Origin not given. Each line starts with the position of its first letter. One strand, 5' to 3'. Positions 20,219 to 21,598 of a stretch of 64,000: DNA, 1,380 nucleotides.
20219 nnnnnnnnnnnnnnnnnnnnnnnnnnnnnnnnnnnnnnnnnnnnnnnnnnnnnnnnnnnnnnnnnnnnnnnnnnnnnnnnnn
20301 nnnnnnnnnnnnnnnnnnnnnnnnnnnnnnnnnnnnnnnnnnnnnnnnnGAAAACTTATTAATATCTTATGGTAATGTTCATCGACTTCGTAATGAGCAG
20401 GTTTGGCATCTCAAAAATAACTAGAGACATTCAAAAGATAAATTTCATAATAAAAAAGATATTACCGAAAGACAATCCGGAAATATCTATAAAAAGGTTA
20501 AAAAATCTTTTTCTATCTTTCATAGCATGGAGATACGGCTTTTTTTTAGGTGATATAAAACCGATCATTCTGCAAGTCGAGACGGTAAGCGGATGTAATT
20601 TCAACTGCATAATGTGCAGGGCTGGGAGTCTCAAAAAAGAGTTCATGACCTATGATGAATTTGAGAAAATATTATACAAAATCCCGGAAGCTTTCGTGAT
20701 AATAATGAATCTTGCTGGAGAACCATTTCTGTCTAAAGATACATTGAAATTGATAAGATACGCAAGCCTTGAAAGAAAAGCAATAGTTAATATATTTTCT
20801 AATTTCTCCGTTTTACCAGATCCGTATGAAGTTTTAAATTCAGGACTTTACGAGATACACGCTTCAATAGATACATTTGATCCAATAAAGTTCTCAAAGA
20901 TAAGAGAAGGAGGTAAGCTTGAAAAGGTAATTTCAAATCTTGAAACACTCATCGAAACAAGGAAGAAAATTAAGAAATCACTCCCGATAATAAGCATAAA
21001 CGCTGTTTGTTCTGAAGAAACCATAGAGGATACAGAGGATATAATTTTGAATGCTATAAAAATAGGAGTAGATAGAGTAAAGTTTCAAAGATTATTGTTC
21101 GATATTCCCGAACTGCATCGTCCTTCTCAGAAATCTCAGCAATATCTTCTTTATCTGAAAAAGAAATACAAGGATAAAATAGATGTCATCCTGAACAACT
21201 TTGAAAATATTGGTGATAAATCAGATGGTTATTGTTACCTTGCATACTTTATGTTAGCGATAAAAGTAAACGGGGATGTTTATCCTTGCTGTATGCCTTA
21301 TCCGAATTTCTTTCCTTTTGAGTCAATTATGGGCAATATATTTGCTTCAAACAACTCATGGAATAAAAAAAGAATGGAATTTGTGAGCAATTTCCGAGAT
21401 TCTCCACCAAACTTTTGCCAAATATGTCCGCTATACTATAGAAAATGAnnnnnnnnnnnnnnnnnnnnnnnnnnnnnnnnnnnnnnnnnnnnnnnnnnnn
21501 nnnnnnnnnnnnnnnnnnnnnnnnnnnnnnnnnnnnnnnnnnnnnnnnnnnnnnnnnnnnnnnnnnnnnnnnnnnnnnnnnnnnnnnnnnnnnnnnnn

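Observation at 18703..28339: Candidate undescribed system: duplicated radical-SAM + polytopic-membrane-protein modules with prenyl-handling genes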

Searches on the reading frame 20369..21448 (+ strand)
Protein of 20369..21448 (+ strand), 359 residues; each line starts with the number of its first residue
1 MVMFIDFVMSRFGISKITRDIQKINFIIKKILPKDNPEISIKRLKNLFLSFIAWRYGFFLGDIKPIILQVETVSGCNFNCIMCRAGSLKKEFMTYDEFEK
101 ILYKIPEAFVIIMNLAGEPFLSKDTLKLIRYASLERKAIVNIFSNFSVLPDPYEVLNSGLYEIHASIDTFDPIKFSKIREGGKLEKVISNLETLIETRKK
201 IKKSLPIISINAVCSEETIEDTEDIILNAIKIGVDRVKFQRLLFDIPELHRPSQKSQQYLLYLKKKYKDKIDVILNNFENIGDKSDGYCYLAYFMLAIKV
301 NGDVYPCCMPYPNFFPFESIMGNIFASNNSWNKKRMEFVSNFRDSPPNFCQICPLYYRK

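Call 3: search_protein_families(library=pfam, proteins=[window:20369-21448:+], max_evalue=0.1)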
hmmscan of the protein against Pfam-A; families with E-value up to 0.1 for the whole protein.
window:20369-21448:+ (359 aa): 4 families
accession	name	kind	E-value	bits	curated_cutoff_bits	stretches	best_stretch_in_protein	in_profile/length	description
PF04055.27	Radical_SAM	-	2.6e-10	41.2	29.5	1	71-225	2-162/166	Radical SAM superfamily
PF13186.11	SPASM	-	6.2e-07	30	21.5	1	289-354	1-67/67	Iron-sulfur cluster-binding domain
PF18882.5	DUF5647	-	0.0092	16.2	27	1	84-140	5-62/79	Family of unknown function (DUF5647)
PF13353.11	Fer4_12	-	0.014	16.2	22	0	73-130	12-75/137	4Fe-4S single cluster domain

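Call 4: search_protein_families(library=ncbifam, proteins=[window:20369-21448:+], max_evalue=0.1)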
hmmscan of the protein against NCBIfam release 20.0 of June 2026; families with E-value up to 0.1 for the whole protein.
window:20369-21448:+ (359 aa): 32 families (the best 25 are shown)
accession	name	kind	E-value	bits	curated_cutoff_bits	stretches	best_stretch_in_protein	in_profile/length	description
TIGR04317.1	W_rSAM_matur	equivalog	1.3e-23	83.7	380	1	68-308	6-256/349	tungsten cofactor oxidoreductase radical SAM maturase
TIGR04311.1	rSAM_Geo_metal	subfamily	3e-17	62.8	400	1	65-237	2-182/423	radical SAM/SPASM family putative metalloenzyme maturase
TIGR02668.1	moaA_archaeal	equivalog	7.8e-13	48.1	325.25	1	70-229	14-173/303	GTP 3',8-cyclase MoaA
NF033640.1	N_Twi_rSAM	subfamily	1.2e-12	47.7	170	2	63-277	108-335/398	twitch domain-containing radical SAM protein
TIGR02666.1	moaA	equivalog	2.7e-12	46.3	284.05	1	74-217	18-167/336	GTP 3',8-cyclase MoaA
NF001199.0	PRK00164.2-1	equivalog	6e-12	45.3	231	1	68-212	14-165/308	GTP 3',8-cyclase MoaA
TIGR04321.1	spiroSPASM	subfamily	3.3e-10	39.3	250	1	65-196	230-378/510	spiro-SPASM protein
NF038283.1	viperin_w_prok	equivalog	5.1e-08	32.4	180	1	74-268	10-215/281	viperin family antiviral radical SAM protein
TIGR04403.1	rSAM_skfB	equivalog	1.2e-07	30.9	300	1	65-309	103-350/402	sporulation killing factor system radical SAM maturase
TIGR04545.1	rSAM_ahbD_hemeb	equivalog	5.2e-07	29.4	500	1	70-234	4-167/339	heme b synthase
TIGR03962.1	mycofact_rSAM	equivalog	7.9e-07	28.6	265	1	64-237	10-185/339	mycofactocin radical SAM maturase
TIGR04303.1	GeoRSP_rSAM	equivalog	9.1e-07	28.7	400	1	73-308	12-257/325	GeoRSP system radical SAM/SPASM protein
NF047865.1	rSAM_PapB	equivalog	2.1e-06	27.2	340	1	73-354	10-307/330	PapB family radical SAM/SPASM ranthipeptide maturase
TIGR04053.2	TIGR04053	equivalog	2.4e-06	27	395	1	64-235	6-179/366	TIGR04053 family radical SAM/SPASM domain-containing protein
TIGR04055.1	rSAM_NirJ2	equivalog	9.1e-06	25.4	500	1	70-234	4-166/326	putative heme d1 biosynthesis radical SAM protein NirJ2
TIGR04085.1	rSAM_more_4Fe4S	domain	0.00059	20.2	27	1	290-356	2-67/93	SPASM domain-containing protein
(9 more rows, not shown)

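Call 15: find_homologous_proteins(query=window:20369-21448:+, max_evalue=1e-10)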
Query window:20369-21448:+ (359 aa): 39 proteins with E <= 1e-10 among 2018 candidates.
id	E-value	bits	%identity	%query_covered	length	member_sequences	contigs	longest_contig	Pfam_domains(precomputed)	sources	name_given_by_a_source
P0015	4.1e-236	801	99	100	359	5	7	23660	PF13186.12,PF04055.28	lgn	-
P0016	3.6e-160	551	68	99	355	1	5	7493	PF13186.12,PF04055.28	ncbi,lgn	ncbi:MAG: radical SAM protein [Thermoplasmata archaeon]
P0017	1.9e-156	539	66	99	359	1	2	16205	PF04055.28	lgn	-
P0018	1.5e-154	532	64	99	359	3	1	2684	PF13186.12,PF04055.28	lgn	-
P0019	2.2e-149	515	63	99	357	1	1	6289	PF13186.12,PF04055.28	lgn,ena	-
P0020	3.0e-140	485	59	99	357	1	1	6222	PF13186.12,PF04055.28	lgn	-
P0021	4.9e-129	449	54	100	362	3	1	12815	PF13186.12,PF04055.28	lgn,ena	-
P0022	1.3e-124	434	57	93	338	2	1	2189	PF13186.12,PF04055.28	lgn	-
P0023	8.4e-114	398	55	97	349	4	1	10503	PF04055.28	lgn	-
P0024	1.7e-109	384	53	93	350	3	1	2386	PF13186.12,PF04055.28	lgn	-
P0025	3.3e-109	383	53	95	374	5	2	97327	PF04055.28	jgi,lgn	jgi:MoaA/NifB/PqqE/SkfB family radical SAM enzyme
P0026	6.4e-108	379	42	97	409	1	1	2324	PF04055.28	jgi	-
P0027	4.1e-107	376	44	98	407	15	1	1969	PF04055.28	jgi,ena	-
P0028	2.3e-104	367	43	97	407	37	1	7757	PF04055.28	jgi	-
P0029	2.8e-104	367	40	97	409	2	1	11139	PF04055.28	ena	-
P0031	4.0e-103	363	41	97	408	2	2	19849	PF04055.28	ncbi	-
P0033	8.1e-103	362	44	98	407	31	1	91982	PF04055.28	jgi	jgi:MoaA/NifB/PqqE/SkfB family radical SAM enzyme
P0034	1.1e-99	352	45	93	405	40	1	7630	PF13186.12,PF04055.28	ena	-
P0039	2.3e-94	334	43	97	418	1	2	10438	PF04055.28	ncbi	-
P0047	1.3e-87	312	45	95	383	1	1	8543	PF13186.12,PF04055.28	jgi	-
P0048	4.7e-85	304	46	91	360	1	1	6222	PF13186.12,PF04055.28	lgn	-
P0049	1.2e-77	279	41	81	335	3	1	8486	PF13186.12,PF04055.28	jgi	jgi:MoaA/NifB/PqqE/SkfB family radical SAM enzyme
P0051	3.4e-77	278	49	77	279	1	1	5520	-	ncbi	-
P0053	3.1e-54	202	35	96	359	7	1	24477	PF13186.12,PF04055.28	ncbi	-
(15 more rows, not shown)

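Call 16: find_encoding_contigs(protein=P0033, flank=10000, max_places=2)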
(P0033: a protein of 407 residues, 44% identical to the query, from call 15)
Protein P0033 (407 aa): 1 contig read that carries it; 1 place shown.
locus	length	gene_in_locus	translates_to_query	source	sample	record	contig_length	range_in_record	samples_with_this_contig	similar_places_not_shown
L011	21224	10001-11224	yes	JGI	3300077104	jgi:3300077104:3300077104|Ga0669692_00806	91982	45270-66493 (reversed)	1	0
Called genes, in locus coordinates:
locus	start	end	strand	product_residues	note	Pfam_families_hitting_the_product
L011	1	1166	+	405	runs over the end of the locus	PF04055:Radical_SAM, PF13186:SPASM (weak)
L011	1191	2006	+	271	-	PF07719:TPR_2 (faint), PF13181:TPR_8 (faint), PF08238:Sel1 (weak)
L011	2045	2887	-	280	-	PF01040:UbiA (weak)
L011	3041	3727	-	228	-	PF13489:Methyltransf_23, PF01209:Ubie_methyltran, PF03141:Methyltransf_29, PF02353:CMAS, PF13847:Methyltransf_31, PF08241:Methyltransf_11, PF08242:Methyltransf_12, PF13649:Methyltransf_25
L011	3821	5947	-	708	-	PF23981:DUF7305, PF02368:Big_2, PF26918:Ig_Eae (weak)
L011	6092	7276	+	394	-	PF04055:Radical_SAM (faint)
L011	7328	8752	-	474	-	-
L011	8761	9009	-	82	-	PF13358:DDE_3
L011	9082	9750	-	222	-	PF13565:HTH_32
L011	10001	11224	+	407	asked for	PF04055:Radical_SAM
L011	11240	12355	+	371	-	PF04055:Radical_SAM, PF13186:SPASM (weak)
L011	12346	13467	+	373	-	PF04055:Radical_SAM, PF13186:SPASM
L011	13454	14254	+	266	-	PF04055:Radical_SAM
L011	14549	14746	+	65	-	-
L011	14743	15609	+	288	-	PF04055:Radical_SAM, PF13186:SPASM (weak)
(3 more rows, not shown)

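Call 17: find_encoding_contigs(protein=P0053, flank=10000, max_places=2)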
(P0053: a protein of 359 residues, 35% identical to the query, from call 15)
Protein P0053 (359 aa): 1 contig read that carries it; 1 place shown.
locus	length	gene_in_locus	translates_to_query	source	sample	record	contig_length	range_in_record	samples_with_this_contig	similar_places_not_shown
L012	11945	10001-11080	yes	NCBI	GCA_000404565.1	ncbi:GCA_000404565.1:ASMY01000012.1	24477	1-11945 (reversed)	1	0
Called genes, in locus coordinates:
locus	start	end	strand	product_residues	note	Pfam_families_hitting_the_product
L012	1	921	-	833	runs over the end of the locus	PF08335:GlnD_UR_UTase (faint), PF27444:GlnD_3rd (weak), PF01966:HD (weak), PF01842:ACT (weak), PF24931:ACT_ACR9_3rd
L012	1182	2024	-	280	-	PF01040:UbiA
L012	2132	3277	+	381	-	PF04055:Radical_SAM, PF13186:SPASM (faint)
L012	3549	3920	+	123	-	-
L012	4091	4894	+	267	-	PF13181:TPR_8 (faint), PF08238:Sel1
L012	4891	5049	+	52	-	-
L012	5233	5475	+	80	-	-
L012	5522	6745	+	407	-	PF04055:Radical_SAM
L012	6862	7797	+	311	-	-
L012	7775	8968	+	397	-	PF04055:Radical_SAM, PF13186:SPASM (weak)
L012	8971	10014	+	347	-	PF04055:Radical_SAM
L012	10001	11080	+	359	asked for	PF04055:Radical_SAM, PF13186:SPASM (weak)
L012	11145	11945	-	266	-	?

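Call 30: list_cluster_members(proteins=[P0053, P0031, P0039, P0051, P0016, P0005])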
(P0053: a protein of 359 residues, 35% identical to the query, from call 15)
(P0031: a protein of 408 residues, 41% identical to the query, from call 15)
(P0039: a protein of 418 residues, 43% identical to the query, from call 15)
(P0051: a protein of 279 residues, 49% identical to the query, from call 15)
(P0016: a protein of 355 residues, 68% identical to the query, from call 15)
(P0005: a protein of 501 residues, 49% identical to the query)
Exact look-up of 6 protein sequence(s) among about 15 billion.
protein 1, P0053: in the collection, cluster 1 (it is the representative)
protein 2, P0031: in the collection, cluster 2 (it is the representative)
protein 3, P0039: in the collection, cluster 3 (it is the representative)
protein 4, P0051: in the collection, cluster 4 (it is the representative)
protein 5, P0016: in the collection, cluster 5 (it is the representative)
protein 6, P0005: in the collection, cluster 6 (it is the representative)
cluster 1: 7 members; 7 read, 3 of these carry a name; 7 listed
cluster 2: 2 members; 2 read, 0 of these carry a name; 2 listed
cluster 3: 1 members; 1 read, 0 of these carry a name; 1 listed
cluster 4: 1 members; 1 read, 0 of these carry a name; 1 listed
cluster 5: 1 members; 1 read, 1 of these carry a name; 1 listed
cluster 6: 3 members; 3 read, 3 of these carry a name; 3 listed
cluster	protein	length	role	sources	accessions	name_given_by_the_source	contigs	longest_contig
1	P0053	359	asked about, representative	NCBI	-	-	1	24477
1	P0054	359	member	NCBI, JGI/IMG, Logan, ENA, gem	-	Predicted Fe-S oxidoreductases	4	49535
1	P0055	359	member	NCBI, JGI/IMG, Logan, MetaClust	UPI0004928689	status=active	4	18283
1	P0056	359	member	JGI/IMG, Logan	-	radical SAM protein with 4Fe4S-binding SPASM domain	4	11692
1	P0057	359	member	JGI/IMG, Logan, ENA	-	-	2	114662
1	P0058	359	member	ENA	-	-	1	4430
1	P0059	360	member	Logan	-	-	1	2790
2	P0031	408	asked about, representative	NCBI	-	-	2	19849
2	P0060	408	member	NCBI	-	-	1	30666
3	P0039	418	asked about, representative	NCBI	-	-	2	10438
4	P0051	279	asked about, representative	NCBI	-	-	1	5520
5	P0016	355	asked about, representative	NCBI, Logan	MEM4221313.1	MAG: radical SAM protein [Thermoplasmata archaeon]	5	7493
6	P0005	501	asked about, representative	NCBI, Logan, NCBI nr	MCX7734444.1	MAG: hypothetical protein N2254_06770 [bacterium] | hypothetical protein [bacterium]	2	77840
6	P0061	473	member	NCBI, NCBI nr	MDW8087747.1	MAG: hypothetical protein RMJ45_07180 [Candidatus Calescibacterium sp.] | hypothetical protein [Candidatus Calescibacterium sp.]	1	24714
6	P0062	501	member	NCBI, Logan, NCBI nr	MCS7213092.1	MAG: hypothetical protein NZ927_02555 [Candidatus Calescibacterium sp.] | hypothetical protein [Candidatus Calescibacterium sp.]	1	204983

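Call 31: search_solved_structures(query=window:20369-21448:+, max_evalue=0.001)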
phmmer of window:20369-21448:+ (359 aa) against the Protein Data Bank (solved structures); distinct sequences matched with E-value up to 0.001: 2.
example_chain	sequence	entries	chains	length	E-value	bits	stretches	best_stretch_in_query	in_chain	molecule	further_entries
7vob_C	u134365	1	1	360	0.00022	23.6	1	68-169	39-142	Cytosylglucuronate decarboxylase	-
7voc_C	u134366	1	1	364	0.00023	23.6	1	68-169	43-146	Cytosylglucuronate decarboxylase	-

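Call 38: search_protein_families(library=ncbifam, proteins=[L012:1182-2024:-], max_evalue=0.001)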
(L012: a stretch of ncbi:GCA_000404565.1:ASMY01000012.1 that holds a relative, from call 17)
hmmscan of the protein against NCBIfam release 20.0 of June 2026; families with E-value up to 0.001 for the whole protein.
L012:1182-2024:- (280 aa): 1 family
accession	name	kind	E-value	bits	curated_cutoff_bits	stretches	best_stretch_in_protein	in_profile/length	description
NF004749.0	PRK06080.1-1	equivalog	8.1e-06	25.2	277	1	150-242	181-275/311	1,4-dihydroxy-2-naphthoate polyprenyltransferase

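Call 99: search_solved_structures(query=A9, max_evalue=0.01)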
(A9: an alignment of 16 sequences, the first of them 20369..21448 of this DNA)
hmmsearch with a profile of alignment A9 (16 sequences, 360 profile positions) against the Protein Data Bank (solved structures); distinct sequences matched with E-value up to 0.01: 15.
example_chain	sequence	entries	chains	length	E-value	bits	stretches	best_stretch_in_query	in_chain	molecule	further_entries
6efn_A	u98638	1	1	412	1e-13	54.1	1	61-311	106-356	Sporulation killing factor maturation protein SkfB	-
7vob_C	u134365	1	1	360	2.3e-08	36.5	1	64-177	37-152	Cytosylglucuronate decarboxylase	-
7voc_C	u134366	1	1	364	2.4e-08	36.4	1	64-177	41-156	Cytosylglucuronate decarboxylase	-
5vsl_A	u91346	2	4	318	3.5e-08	35.9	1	55-224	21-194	Radical S-adenosyl methionine domain-containing protein 2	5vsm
6q2p_A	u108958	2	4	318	3.6e-08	35.9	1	55-224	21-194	Radical S-adenosyl methionine domain-containing protein 2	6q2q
7n7h_A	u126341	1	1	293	8.4e-07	31.4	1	63-217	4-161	VIPERIN-LIKE ENZYME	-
8wm2_A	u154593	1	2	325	2.4e-06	29.9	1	66-167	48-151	Fe-S radical SAM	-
9dfw_A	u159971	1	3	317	2.4e-06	29.8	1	63-243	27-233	Radical SAM core domain-containing protein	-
7n7i_A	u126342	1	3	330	4.9e-06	28.8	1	63-241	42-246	Viperin-like enzyme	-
9dgw_A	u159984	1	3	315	5.6e-06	28.7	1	63-242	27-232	Radical SAM core domain-containing protein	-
6b4c_A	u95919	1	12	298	6.3e-06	28.5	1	63-242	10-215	Viperin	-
7tol_A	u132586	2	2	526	1.3e-05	27.4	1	67-192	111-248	glycerol dibiphytanyl glycerol tetraether - macrocyclic archaeol synthase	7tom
2fb2_A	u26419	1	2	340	0.00034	22.8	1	66-183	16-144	Molybdenum cofactor biosynthesis protein A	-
1tv7_A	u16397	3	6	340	0.00045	22.4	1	66-182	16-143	Molybdenum cofactor biosynthesis protein A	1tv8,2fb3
4m7s_A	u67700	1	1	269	0.00081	21.6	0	283-355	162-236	BtrN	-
